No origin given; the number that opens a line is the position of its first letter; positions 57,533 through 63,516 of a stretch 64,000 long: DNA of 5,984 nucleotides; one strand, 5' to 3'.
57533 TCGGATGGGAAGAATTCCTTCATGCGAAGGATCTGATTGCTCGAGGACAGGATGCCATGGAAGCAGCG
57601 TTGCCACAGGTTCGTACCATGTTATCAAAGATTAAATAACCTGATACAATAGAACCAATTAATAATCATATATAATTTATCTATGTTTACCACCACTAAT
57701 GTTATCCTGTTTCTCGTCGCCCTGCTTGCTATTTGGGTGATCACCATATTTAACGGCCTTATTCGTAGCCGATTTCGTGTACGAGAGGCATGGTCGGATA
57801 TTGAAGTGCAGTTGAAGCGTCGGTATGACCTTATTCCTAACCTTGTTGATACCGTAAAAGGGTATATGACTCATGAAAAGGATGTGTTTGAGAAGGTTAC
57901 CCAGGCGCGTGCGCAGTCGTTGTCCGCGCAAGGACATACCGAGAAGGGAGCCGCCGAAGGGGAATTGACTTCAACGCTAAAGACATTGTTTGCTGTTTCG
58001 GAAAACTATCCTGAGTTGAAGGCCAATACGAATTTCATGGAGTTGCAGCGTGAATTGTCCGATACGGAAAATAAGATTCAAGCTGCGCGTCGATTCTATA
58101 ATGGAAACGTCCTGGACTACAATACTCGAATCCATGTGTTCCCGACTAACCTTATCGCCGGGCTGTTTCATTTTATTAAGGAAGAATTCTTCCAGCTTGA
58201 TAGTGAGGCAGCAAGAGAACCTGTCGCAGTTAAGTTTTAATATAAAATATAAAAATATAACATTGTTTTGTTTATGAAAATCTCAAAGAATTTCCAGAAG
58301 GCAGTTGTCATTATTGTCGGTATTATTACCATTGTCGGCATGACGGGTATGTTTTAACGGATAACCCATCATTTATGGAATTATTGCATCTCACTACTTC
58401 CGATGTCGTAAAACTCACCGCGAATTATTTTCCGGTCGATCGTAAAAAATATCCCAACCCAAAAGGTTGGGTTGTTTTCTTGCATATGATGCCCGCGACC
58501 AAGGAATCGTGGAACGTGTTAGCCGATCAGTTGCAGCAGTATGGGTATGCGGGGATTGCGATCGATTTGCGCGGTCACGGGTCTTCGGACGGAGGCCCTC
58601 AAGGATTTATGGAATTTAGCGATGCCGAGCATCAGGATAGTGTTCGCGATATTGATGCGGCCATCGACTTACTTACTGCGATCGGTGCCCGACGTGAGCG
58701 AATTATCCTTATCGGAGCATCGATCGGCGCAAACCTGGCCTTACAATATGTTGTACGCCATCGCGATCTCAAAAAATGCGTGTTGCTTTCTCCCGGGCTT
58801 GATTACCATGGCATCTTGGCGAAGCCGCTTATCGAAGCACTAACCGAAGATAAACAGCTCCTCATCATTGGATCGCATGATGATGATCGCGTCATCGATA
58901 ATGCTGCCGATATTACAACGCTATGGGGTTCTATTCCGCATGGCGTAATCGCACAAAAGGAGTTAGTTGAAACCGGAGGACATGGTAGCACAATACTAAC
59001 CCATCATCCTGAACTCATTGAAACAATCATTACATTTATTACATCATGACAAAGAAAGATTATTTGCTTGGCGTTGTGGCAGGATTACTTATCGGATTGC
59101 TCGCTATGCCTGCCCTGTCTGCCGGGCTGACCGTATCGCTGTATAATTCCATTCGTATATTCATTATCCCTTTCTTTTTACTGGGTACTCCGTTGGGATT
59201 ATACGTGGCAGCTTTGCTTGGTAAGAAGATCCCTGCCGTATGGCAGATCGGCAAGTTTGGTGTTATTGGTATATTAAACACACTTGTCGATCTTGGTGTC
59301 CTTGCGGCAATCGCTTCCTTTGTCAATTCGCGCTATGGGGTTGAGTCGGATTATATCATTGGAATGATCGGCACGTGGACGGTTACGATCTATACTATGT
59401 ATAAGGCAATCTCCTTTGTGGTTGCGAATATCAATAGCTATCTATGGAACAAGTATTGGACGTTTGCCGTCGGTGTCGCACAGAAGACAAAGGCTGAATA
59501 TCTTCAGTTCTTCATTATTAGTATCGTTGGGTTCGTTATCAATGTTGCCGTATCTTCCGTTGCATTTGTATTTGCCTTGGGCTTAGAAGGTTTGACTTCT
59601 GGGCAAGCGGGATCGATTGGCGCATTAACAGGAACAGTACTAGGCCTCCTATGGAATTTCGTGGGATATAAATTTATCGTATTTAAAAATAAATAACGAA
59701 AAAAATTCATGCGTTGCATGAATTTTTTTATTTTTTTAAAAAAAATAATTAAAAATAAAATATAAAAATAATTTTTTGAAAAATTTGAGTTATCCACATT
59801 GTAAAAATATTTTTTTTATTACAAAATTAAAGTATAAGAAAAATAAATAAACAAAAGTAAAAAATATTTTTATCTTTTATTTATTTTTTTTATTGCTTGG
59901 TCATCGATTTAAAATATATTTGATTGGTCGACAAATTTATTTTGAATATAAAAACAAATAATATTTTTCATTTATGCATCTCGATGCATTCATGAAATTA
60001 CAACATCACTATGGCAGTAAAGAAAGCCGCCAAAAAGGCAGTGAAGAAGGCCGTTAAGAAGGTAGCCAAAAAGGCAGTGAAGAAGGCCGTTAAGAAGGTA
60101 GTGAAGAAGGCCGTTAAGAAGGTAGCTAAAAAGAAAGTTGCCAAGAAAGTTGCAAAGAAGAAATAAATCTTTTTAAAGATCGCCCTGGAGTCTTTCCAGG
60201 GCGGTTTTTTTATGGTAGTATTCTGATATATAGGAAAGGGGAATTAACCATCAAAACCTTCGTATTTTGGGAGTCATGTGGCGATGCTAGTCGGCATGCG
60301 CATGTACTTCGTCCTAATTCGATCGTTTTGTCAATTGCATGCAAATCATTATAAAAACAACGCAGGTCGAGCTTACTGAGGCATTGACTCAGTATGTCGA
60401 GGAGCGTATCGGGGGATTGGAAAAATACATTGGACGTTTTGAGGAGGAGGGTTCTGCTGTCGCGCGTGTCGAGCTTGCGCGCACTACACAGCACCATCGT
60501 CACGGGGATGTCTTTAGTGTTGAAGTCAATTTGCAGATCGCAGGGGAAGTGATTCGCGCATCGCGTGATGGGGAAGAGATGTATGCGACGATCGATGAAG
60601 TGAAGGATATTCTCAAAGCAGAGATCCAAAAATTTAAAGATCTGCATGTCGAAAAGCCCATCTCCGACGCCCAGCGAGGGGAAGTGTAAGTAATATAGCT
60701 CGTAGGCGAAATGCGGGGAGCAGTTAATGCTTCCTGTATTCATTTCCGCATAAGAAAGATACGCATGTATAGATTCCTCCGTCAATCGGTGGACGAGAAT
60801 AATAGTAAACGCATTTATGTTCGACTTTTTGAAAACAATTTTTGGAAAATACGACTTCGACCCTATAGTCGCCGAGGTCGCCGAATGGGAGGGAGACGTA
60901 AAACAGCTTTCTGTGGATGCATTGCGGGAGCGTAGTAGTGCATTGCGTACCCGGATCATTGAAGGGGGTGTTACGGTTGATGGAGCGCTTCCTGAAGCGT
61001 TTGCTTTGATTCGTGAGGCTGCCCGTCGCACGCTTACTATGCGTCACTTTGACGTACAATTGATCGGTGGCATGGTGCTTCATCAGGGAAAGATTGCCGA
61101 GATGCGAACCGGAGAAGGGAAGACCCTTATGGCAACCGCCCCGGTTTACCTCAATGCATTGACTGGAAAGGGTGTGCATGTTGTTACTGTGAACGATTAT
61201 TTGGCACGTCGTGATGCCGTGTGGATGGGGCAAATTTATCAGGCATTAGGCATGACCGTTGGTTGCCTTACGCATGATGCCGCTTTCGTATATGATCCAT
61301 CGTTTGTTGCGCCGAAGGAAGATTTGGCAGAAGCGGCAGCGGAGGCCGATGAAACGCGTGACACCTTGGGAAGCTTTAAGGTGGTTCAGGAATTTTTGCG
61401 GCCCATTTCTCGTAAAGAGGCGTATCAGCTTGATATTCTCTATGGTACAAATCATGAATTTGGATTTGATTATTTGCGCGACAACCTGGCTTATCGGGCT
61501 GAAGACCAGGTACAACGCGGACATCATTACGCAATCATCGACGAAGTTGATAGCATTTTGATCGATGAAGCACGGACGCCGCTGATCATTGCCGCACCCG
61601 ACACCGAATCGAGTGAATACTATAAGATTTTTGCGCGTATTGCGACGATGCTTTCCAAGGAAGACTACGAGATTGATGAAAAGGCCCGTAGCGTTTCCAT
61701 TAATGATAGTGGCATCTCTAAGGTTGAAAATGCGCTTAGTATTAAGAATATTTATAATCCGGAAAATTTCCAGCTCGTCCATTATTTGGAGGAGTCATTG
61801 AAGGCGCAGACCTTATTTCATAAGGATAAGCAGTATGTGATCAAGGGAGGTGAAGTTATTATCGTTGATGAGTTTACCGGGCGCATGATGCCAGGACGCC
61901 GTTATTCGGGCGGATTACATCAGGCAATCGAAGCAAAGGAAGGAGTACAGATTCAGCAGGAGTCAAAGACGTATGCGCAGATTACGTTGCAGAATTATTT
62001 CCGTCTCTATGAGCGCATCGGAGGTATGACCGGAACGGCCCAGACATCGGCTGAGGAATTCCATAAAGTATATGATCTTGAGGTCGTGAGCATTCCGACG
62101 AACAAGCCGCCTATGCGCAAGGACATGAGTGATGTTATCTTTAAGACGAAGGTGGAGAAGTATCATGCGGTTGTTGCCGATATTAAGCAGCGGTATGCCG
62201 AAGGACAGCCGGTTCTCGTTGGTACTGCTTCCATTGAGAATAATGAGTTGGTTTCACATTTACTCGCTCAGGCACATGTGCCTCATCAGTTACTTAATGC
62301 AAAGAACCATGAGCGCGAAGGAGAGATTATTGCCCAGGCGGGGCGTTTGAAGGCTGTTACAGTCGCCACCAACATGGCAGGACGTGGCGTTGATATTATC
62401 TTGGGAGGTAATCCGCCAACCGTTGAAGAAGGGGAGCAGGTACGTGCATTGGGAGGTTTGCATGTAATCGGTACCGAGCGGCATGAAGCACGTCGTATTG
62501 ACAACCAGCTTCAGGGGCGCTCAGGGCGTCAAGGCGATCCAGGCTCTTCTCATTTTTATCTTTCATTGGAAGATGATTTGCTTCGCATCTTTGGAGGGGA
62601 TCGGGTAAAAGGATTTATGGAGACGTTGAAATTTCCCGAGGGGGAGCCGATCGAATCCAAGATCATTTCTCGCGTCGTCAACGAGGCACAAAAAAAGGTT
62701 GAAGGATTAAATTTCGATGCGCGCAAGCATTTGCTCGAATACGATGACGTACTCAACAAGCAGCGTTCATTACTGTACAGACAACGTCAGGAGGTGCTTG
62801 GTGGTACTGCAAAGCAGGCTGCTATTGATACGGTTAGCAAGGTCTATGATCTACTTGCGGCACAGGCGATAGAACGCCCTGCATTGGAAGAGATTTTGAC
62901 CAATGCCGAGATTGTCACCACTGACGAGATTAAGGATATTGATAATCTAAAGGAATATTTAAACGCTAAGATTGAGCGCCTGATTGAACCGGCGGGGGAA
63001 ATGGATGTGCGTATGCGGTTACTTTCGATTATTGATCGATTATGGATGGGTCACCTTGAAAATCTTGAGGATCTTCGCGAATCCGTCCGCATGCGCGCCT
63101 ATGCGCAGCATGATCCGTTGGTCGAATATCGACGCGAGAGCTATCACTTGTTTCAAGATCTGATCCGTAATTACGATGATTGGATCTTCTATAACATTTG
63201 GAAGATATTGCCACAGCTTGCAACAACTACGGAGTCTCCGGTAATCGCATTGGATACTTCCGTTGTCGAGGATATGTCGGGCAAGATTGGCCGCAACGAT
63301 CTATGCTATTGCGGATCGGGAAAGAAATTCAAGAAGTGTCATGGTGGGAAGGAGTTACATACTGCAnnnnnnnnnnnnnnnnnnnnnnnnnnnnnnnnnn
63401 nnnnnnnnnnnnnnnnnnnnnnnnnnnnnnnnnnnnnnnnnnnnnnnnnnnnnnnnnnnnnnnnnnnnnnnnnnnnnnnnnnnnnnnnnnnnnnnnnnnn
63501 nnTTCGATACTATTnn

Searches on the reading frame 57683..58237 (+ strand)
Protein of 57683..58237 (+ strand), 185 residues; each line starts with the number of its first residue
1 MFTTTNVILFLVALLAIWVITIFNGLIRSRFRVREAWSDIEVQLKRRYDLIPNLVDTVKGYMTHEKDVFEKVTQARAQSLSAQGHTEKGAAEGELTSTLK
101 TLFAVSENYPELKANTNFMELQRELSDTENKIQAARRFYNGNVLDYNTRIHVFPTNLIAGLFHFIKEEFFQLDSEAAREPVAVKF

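Call 74: search_protein_families(library=pfam, proteins=[window:57683-58237:+], max_evalue=0.001)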
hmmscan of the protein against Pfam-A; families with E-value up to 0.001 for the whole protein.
window:57683-58237:+ (185 aa): 1 family
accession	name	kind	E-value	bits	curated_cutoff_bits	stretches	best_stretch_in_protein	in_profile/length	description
PF04011.17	LemA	-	1.5e-62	210.2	26.2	1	36-185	1-149/149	LemA family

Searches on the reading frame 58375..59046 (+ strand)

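Call 74: search_protein_families(library=pfam, proteins=[window:58375-59046:+], max_evalue=0.001)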
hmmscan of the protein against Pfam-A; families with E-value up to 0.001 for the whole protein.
window:58375-59046:+ (224 aa): 10 families
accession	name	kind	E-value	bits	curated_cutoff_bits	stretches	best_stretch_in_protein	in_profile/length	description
PF12146.15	Hydrolase_4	-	3.6e-18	66.2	27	1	28-155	2-125/239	Serine aminopeptidase, S33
PF00561.26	Abhydrolase_1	-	6.8e-15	55.8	25.8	1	32-144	2-105/245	alpha/beta hydrolase fold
PF12697.13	Abhydrolase_6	-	4.6e-14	54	26.3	1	33-143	1-94/217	Alpha/beta hydrolase family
PF07859.19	Abhydrolase_3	-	1.6e-05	25.2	25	1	86-144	49-112/210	alpha/beta hydrolase fold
PF06342.18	DUF1057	-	2.3e-05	24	21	1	10-145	17-141/297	Alpha/beta hydrolase of unknown function (DUF1057)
PF02129.25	Peptidase_S15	-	9.6e-05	22.6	23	1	53-145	47-133/262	X-Pro dipeptidyl-peptidase (S15 family)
PF01738.24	DLH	-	9.9e-05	22.5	21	1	31-177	15-161/217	Dienelactone hydrolase family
PF12048.14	DUF3530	-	0.00015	21.6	29.8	1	83-131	172-218/310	Protein of unknown function (DUF3530)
PF10230.15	LIDHydrolase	-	0.00021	21.5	27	1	96-141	68-119/262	Lipid-droplet associated hydrolase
PF00326.27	Peptidase_S9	-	0.00027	21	22.6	0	53-138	10-94/213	Prolyl oligopeptidase family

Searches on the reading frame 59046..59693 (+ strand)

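Call 74: search_protein_families(library=pfam, proteins=[window:59046-59693:+], max_evalue=0.001)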
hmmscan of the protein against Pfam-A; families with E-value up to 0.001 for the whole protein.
window:59046-59693:+ (216 aa): 1 family
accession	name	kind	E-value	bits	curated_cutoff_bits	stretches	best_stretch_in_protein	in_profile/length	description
PF04138.20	GtrA_DPMS_TM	-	3.2e-15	56.8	26.1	1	70-213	1-117/117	GtrA/DPMS, transmembrane domain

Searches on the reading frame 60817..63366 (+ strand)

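Call 74: search_protein_families(library=pfam, proteins=[window:60817-63366:+], max_evalue=0.001)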
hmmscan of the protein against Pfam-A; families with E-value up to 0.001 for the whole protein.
window:60817-63366:+ (850 aa): 5 families
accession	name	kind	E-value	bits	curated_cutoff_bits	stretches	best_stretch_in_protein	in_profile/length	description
PF07517.20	SecA_DEAD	-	5.3e-116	387.4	24.6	1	14-416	16-290/290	SecA DEAD-like domain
PF21090.3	P-loop_SecA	-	1.2e-78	263.9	27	2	433-534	3-104/205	SecA P-loop domain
PF07516.18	SecA_SW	-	9.2e-45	153.6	26.7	1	611-794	1-196/200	SecA Wing and Scaffold domain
PF01043.26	SecA_PP_bind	-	2e-40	138.3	23.5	1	265-372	2-110/110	SecA preprotein cross-linking domain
PF02810.21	SEC-C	-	1.8e-08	34.5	20.4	1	826-843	1-18/19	SEC-C motif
